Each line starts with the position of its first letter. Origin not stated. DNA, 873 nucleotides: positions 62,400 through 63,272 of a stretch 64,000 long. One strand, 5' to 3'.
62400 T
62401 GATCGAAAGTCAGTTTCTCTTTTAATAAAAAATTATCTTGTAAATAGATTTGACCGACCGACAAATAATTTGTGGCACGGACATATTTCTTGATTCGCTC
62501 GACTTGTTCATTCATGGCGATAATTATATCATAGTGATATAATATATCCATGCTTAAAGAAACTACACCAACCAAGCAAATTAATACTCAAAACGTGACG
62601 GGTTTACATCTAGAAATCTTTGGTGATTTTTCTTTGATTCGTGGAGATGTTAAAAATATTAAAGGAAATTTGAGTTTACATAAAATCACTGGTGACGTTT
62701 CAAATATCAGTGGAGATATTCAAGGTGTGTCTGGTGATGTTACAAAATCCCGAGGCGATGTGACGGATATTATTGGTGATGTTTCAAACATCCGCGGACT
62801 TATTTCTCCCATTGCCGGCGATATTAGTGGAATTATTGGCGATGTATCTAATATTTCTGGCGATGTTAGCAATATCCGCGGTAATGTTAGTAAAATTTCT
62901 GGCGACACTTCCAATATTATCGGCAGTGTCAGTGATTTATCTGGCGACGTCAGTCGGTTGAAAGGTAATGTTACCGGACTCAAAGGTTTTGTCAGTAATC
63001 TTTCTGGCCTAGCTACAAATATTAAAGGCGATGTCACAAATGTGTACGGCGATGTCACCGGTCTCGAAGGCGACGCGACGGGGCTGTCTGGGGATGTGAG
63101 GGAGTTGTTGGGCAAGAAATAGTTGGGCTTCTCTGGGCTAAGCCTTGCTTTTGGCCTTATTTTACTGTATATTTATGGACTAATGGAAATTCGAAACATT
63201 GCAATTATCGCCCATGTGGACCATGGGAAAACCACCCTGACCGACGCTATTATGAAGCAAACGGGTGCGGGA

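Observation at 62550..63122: Protein built from 23 consecutive GDVSNIx heptads, expressed from a leaderless-type promoter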

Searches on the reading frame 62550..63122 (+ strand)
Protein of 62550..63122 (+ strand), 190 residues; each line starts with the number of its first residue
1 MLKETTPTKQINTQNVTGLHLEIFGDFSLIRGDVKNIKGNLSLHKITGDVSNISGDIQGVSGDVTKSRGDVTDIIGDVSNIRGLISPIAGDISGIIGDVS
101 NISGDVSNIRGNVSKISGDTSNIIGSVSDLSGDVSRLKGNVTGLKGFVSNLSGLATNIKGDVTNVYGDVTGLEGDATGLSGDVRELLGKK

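Call 3: search_protein_families(library=pfam, proteins=[window:62550-63119:+], max_evalue=10)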
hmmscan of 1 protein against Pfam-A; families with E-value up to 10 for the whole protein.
window:62550-63119:+ (190 aa): 13 families
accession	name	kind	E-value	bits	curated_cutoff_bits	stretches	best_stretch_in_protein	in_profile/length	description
PF04728.18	LPP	-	4e-08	33.9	29.1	2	44-73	3-32/53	Lipoprotein leucine-zipper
PF04513.17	Baculo_PEP_C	-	7.2e-07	29.8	38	2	80-179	35-125/140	Baculovirus polyhedron envelope protein, PEP, C terminus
PF07889.17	DUF1664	-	0.00011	22.7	34.6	1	101-139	84-122/124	Protein of unknown function (DUF1664)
PF20808.2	MINT_RAM7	-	0.00064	20.4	108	2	111-173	5-64/110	Msx2-interacting protein, RAM7 domain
PF23284.2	KOW2_Spt5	-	0.00075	19.7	28.9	2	102-124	8-30/50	Transcription elongation factor SPT5, second KOW domain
PF12699.13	phiKZ_IP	-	0.001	18.8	27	1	89-167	293-372/387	phiKZ-like phage internal head proteins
PF06009.19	Laminin_II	-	0.042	14.3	33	1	72-157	6-91/138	Laminin Domain II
PF05532.17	CsbD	-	0.067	13.5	40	1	152-182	4-39/53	CsbD-like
PF06103.16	DUF948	-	0.11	13.1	37.2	0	80-137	30-87/89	Bacterial protein of unknown function (DUF948)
PF25421.1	DUF7891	-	0.14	12.7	27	0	110-126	9-25/90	Domain of unknown function (DUF7891)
PF05377.16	FlaC_arch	-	0.26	12.1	27.8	0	98-130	8-40/55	Flagella accessory protein C (FlaC)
PF12396.14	DUF3659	-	0.5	10.7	24.8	3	149-181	1-35/61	Protein of unknown function (DUF3659)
PF12296.13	HsbA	-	2.4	9.1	33.5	0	95-129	4-41/121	Hydrophobic surface binding protein A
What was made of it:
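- On Hexapeptide / pentapeptide / bactofilin beta-solenoids: No such family appears among Pfam hits at E <= 10 (call 3).
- On CsbD/YjbJ (the name JGI gives to homologues P0004 and P0045): 13.5 bits against a cut-off of 40 (call 3).
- Closest known: Braun's lipoprotein Lpp. Same: The score is above Pfam's cut-off, 33.9 against 29.1 (call 3).
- Closest known: Hexapeptide. Different: There are no Pfam hits even at E <= 10 (call 3).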

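Call 4: search_protein_families(library=ncbifam, proteins=[window:62550-63119:+], max_evalue=10)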
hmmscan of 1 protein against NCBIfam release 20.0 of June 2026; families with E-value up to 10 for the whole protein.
window:62550-63119:+ (190 aa): 5 families
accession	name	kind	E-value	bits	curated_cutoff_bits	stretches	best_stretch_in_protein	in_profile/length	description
NF040788.1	S-lay_SlaB_Mtsph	equivalog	1.4e-06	27.5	700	3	81-157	313-389/416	S-layer protein SlaB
NF047709.1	RiPP_TigB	exception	2.4e-06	27.5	70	3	41-99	8-68/68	methyl-cyclopropylglycine-containing RiPP peptide TigB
NF011925.1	PRK15396.1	subfamily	0.0037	17.5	108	0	47-71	31-55/78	major outer membrane lipoprotein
NF050175.1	MBP-1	equivalog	0.04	14.3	80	0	53-80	5-32/78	microaggregate-binding protein 1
NF009200.0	PRK12548.1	subfamily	1.5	8.1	432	1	120-167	86-133/289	shikimate dehydrogenase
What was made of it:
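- On Lpp (Pfam PF04728 / NCBIfam PRK15396): NCBIfam 17.5 against 108: not met (calls 3, 4).
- On TigB-type repeat RiPP precursor: 27.5 bits against a cut-off of 70 (call 4).
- Closest known: Braun's lipoprotein Lpp. Different: The NCBIfam Lpp model scores 17.5 against a cut-off of 108 (call 4).
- There is a weak NCBIfam hit to the repeat RiPP precursor TigB, 27.5 bits (call 4). TigB scores 27.5 against 70 (calls 3, 4).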

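Call 6: search_solved_structures(query=window:62550-63119:+, max_evalue=10, show_alignments=2)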
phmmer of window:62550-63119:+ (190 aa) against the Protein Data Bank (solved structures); distinct sequences matched with E-value up to 10: 16.
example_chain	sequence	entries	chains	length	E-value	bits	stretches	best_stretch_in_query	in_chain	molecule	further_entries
8qox_B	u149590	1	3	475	3.1e-06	30.6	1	90-183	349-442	Conserved membrane protein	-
4lin_A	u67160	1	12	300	0.0024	21.2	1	93-183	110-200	Tail needle protein gp26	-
9eg6_A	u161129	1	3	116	0.018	18.3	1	44-122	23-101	Caveolae-associated protein 1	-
6gaj_A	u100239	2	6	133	0.027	17.8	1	87-172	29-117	Outer capsid protein sigma-1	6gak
1zva_A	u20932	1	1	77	0.046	17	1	70-130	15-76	E2 glycoprotein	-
7zr2_A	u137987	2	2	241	0.055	16.8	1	38-169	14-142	Spike protein S2',Chimeric protein mimic of SARS-CoV-2 Spike HR1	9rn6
9bi4_C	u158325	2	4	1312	0.2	15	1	51-149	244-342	DNA repair protein RAD50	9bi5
6iic_D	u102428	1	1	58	0.32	14.3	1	67-111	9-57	VP4 of Mud crab dicistrovirus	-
6vag_A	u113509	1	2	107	0.32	14.3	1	86-159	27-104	Phosphoprotein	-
9egn_A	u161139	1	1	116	0.63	13.3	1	45-137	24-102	Caveolae-associated protein 1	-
4e4r_A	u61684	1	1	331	0.65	13.3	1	109-180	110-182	Phosphate acetyltransferase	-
4qkv_A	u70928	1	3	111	0.77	13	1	65-138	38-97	Polymerase I and transcript release factor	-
2ch7_A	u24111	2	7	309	1.2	12.4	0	45-145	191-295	METHYL-ACCEPTING CHEMOTAXIS PROTEIN | Methyl-accepting chemotaxis protein 2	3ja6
6ncl_c6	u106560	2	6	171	1.8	11.9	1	2-91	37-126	P3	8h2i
2ch7_B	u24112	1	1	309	2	11.7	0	46-141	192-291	METHYL-ACCEPTING CHEMOTAXIS PROTEIN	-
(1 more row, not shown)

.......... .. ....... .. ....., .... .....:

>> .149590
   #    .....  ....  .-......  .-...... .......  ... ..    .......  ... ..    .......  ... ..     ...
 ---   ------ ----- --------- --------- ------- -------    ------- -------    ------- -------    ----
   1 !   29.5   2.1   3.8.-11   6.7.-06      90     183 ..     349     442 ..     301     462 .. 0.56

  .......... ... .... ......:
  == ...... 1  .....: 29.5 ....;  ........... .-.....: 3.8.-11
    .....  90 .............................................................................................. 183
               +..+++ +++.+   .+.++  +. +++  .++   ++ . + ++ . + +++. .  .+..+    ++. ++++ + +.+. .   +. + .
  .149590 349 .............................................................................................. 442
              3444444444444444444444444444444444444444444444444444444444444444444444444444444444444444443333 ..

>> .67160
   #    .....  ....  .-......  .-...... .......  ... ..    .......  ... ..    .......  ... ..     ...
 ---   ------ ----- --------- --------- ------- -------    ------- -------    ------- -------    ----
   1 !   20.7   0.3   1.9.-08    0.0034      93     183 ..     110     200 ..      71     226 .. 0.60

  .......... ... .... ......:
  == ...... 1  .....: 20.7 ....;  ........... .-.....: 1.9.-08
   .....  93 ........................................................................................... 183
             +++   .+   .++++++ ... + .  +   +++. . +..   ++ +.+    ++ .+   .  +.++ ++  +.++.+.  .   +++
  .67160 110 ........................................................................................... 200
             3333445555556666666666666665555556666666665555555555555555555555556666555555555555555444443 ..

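Call 7: find_homologous_proteins(query=window:62550-63119:+, max_evalue=0.001)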
Query window:62550-63119:+ (190 aa): 58 proteins with E <= 0.001 among 2989 candidates.
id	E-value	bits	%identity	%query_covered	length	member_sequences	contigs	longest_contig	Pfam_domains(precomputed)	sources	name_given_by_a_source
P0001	6.5e-30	123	49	70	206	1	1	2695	PF07889.18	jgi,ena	-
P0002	2.0e-25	108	43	88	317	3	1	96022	PF04513.18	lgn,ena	-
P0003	1.4e-24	105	36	96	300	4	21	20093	-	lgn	-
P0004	2.0e-24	105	37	84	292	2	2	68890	-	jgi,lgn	jgi:uncharacterized protein YjbJ (UPF0337 family)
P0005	6.0e-23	100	36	94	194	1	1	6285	-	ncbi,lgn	-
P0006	1.9e-22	98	44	79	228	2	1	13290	PF06009.20,PF07889.18,PF04728.19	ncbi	ncbi:MAG: hypothetical protein QW478_03085 [Candidatus Micrarchaeaceae archaeon]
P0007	7.3e-22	96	42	92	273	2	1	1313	PF04728.19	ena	-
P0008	4.5e-18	84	34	89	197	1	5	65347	-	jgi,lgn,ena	jgi:hypothetical protein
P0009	7.7e-18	83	48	67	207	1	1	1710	-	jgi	jgi:hypothetical protein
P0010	2.7e-17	81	37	83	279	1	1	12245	-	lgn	-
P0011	1.1e-16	79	53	53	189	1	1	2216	PF04728.19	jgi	-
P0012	2.2e-16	78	50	59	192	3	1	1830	-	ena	-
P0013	1.3e-15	76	55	45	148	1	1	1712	-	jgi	jgi:hypothetical protein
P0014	4.6e-15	74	55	51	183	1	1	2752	-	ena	-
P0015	1.0e-14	73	48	46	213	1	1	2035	-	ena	-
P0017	2.6e-14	72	59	37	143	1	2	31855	-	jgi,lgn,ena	jgi:hypothetical protein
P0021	1.9e-13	69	55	41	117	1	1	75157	-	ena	-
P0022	2.2e-13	69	55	42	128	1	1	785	PF04728.19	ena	-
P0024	4.9e-13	68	34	83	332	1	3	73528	-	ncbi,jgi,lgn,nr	ncbi:MAG: hypothetical protein HQ530_04435 [Parcubacteria group bacterium]|nr:hypothetical protein [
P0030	4.2e-12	64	48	50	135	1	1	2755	PF04728.19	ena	-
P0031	5.1e-11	61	46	51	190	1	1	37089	-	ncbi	-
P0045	1.0e-7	50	55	29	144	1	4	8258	-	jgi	jgi:uncharacterized protein YjbJ (UPF0337 family)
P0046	1.1e-7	50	43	49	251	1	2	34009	PF01363.28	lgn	-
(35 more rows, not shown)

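Call 14: predict_structure(protein=window:62550-63119:+)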
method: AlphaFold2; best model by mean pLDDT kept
length: 190 residues; sequences in the alignment: 1
mean_pLDDT: 89.4   pTM: 0.41
mean pLDDT of the five models: 89.4, 83.0, 82.2, 80.7, 74.9
residues with pLDDT >= 90: 125; 70-90: 47; 50-70: 14; < 50: 4
segments of 3 or more residues with pLDDT < 50: 1-3
pLDDT, mean of each block of 10 residues (from residue 1): 50 65 84 85 86 94 96 97 94 97 98 98 97 97 97 96 95 89 83
secondary structure, 60 per line:
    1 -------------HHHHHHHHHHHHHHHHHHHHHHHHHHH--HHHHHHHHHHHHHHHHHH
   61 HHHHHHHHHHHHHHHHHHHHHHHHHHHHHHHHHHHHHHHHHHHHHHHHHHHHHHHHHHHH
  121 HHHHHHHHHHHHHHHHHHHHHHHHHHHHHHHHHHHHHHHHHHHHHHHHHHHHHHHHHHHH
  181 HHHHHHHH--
elements in order: H14-40 H43-188
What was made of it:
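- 62664..62690 (+): The 9-residue unit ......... (residues 39-47), which is a heptad plus 2 residues. It is the only discontinuity in the array. The single-sequence AlphaFold2 model breaks its helix at residues 41-42 (call 14).
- On Alpha-helical (trimeric) coiled coil: AlphaFold2 on the single sequence gives helices 14-40 and 43-188 at pLDDT 89.4 (call 14).
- The helix breaks at the nonad (call 14).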

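Call 15: find_encoding_contigs(protein=window:62550-63122:+, flank=6000, max_places=4)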
Protein window:62550-63122:+ (190 aa): 1 contig read that carries it; 1 place shown.
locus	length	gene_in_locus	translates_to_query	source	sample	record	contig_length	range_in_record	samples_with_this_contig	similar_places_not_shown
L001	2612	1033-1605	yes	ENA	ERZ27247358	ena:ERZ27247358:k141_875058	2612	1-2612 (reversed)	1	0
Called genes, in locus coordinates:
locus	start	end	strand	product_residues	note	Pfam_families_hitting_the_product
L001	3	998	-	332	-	?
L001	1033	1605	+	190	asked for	-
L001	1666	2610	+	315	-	?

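Call 16: find_encoding_contigs(protein=P0005, flank=6000, max_places=4)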
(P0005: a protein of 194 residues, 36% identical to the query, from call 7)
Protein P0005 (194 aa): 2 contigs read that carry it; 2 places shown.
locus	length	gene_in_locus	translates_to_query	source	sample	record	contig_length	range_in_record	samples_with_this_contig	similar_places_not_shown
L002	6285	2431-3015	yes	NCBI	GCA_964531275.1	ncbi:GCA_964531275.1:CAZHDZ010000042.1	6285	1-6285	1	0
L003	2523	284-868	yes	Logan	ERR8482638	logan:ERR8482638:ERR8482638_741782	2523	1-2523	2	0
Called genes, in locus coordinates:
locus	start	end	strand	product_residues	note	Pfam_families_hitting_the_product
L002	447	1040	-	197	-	PF13489:Methyltransf_23, PF07021:MetW, PF13847:Methyltransf_31, PF08241:Methyltransf_11, PF08242:Methyltransf_12, PF13649:Methyltransf_25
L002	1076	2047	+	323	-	PF00768:Peptidase_S11, PF13354:Beta-lactamase2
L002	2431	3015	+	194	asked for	-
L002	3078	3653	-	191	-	PF04307:YdjM, PF00882:Zn_dep_PLPC (weak)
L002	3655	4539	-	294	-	PF00561:Abhydrolase_1 (weak), PF12146:Hydrolase_4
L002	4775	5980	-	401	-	PF05496:RuvB_N, PF00004:AAA, PF07728:AAA_5 (weak), PF13401:AAA_22 (faint), PF16193:AAA_assoc_2, PF12002:MgsA_C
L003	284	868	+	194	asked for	-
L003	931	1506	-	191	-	PF04307:YdjM, PF00882:Zn_dep_PLPC (weak)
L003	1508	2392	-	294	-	PF00561:Abhydrolase_1 (weak), PF12146:Hydrolase_4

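Call 19: find_encoding_contigs(protein=P0002, flank=8000, max_places=2)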
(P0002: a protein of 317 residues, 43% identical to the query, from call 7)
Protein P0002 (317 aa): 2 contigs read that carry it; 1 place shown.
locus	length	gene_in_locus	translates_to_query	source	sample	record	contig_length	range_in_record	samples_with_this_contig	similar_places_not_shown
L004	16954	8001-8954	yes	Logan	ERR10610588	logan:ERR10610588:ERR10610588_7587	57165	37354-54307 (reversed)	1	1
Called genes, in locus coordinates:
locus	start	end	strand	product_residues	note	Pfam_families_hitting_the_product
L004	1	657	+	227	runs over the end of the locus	PF14460:Prok-E2_D (weak)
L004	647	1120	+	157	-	-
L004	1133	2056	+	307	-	-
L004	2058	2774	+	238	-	PF00899:ThiF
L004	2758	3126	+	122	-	-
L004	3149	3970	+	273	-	-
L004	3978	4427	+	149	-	-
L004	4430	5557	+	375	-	-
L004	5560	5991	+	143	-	-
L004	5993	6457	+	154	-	-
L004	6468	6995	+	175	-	-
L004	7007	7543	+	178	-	-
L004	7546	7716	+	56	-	-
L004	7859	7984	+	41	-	-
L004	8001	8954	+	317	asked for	PF04513:Baculo_PEP_C (faint)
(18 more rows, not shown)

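Call 20: find_encoding_contigs(protein=P0017, flank=8000, max_places=2)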
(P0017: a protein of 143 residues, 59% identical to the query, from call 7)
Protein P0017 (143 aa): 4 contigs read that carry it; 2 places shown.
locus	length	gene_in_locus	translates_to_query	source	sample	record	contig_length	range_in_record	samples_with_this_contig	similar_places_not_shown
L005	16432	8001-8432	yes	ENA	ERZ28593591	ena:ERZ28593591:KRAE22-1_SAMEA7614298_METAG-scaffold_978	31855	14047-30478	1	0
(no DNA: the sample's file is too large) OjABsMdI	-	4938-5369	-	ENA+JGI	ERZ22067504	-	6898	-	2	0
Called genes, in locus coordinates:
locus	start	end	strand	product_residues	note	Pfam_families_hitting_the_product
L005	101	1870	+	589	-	-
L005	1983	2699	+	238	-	-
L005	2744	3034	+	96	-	-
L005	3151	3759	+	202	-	-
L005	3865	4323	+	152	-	-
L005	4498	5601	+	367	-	-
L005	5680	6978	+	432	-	PF13392:HNH_3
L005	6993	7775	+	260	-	-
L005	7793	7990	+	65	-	-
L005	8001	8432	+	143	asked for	-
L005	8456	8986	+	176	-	-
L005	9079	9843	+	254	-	-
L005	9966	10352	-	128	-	-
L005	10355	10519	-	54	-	-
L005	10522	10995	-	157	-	-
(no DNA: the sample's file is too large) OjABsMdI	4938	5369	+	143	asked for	-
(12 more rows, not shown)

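Call 21: find_encoding_contigs(protein=P0021, flank=8000, max_places=2)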
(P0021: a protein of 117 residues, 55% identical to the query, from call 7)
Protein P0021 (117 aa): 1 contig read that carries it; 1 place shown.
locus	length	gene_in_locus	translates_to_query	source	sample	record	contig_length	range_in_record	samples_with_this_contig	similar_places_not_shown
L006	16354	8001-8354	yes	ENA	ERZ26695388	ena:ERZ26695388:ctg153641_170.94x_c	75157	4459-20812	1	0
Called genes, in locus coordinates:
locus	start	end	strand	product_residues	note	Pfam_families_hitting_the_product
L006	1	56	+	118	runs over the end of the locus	-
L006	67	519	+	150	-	-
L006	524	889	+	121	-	-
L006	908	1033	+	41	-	-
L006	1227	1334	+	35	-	-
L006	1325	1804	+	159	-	-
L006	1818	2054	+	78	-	-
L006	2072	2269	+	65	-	-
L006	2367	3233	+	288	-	PF13651:EcoRI_methylase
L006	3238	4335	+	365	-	PF01555:N6_N4_Mtase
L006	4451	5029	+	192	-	-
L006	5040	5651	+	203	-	-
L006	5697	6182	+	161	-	-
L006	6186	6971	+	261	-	-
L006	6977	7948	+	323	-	-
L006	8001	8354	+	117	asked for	-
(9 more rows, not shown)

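Call 22: search_protein_families(library=phrogs, proteins=[window:62550-63119:+, P0002, P0017, P0021, P0009, P0031], max_evalue=0.01)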
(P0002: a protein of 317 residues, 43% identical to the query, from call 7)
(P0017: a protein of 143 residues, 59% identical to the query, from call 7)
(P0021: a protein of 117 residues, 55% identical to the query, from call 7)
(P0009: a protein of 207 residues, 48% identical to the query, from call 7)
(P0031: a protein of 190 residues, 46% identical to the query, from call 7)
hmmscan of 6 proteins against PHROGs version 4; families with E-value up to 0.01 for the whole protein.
window:62550-63119:+ (190 aa): 11 families
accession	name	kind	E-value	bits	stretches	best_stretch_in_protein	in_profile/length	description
phrog_19577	-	head and packaging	5.5e-12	46.5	1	42-163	59-180/378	minor head protein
phrog_16040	-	head and packaging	3.9e-06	26.1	1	35-183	198-336/1254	virion structural protein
phrog_1219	-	tail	6.6e-06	27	0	34-122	61-149/233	tail needle protein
phrog_18412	-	head and packaging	1e-05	26.2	1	94-169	34-113/229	minor head protein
phrog_30868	-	unknown function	0.00012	23.4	0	70-114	33-81/115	-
phrog_5289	-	unknown function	0.00035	21.6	0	117-148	39-70/77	-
phrog_5820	-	unknown function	0.00052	20.7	0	156-180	112-136/200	-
phrog_736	-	unknown function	0.00058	21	0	41-65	66-90/112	-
phrog_27672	-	unknown function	0.0031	17.8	0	53-121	280-352/394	-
phrog_38044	-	unknown function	0.0049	14.8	0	47-123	3135-3211/3576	-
phrog_4896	-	other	0.0071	16.8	1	43-174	148-276/291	glycerophosphoryl diester phosphodiesterase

P0002 (317 aa): 7 families
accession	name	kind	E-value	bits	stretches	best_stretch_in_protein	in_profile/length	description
phrog_19577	-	head and packaging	6.1e-11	43.1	1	160-302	58-200/378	minor head protein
phrog_1219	-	tail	3.9e-05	24.5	0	160-197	103-140/233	tail needle protein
phrog_30868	-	unknown function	0.0024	19.2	0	182-223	33-85/115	-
phrog_18412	-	head and packaging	0.0049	17.4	1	152-282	36-160/229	minor head protein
phrog_38044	-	unknown function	0.0056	14.6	1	180-289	3128-3235/3576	-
phrog_305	-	tail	0.0065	16.1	1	144-249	576-667/1001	tail length tape measure protein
phrog_7719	-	tail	0.0066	17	1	166-291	29-148/385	minor tail protein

P0017 (143 aa): 4 families
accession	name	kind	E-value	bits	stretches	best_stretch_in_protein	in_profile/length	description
phrog_19577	-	head and packaging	1.7e-05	25.1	1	53-122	61-130/378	minor head protein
phrog_5289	-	unknown function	0.0016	19.5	0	71-123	6-57/77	-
phrog_26412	-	unknown function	0.0078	17.7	0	74-94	47-67/77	-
phrog_6117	-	moron, auxiliary metabolic gene and host takeover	0.0079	15.8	1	70-127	468-523/711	colanic acid degradation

P0021 (117 aa): 3 families
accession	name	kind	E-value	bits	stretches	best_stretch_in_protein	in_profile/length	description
phrog_19577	-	head and packaging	8.3e-06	26.2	1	29-105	65-138/378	minor head protein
phrog_3163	-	unknown function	0.00098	20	0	17-97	13-101/121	-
phrog_5289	-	unknown function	0.0023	19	0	36-89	6-62/77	-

P0009 (207 aa): 9 families
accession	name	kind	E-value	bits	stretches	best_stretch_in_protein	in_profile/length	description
phrog_19577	-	head and packaging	1.8e-12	48.1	1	77-183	52-165/378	minor head protein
phrog_5820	-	unknown function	1e-08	36.1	2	148-183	111-146/200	-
phrog_35017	-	unknown function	6e-06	27.4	1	129-180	16-67/79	-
phrog_1219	-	tail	9.4e-06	26.5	1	85-148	77-140/233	tail needle protein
phrog_7599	-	unknown function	0.00024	22.5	1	82-151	20-87/95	-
phrog_5289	-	unknown function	0.00027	22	0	81-106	45-70/77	-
phrog_38044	-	unknown function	0.00087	17.3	1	30-149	3111-3223/3576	-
phrog_2589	-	tail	0.0012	16.2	1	76-199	3355-3479/3686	tail protein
phrog_5553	-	unknown function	0.0029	18.8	0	74-164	19-109/114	-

P0031 (190 aa): 2 families
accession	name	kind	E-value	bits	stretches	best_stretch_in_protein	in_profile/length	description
phrog_19577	-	head and packaging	1.4e-05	25.4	1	3-97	76-170/378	minor head protein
phrog_5820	-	unknown function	0.0014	19.3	0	5-25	115-135/200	-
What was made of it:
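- All other Pfam and PHROG hits are coiled-coil or fibre families (calls 3, 22).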
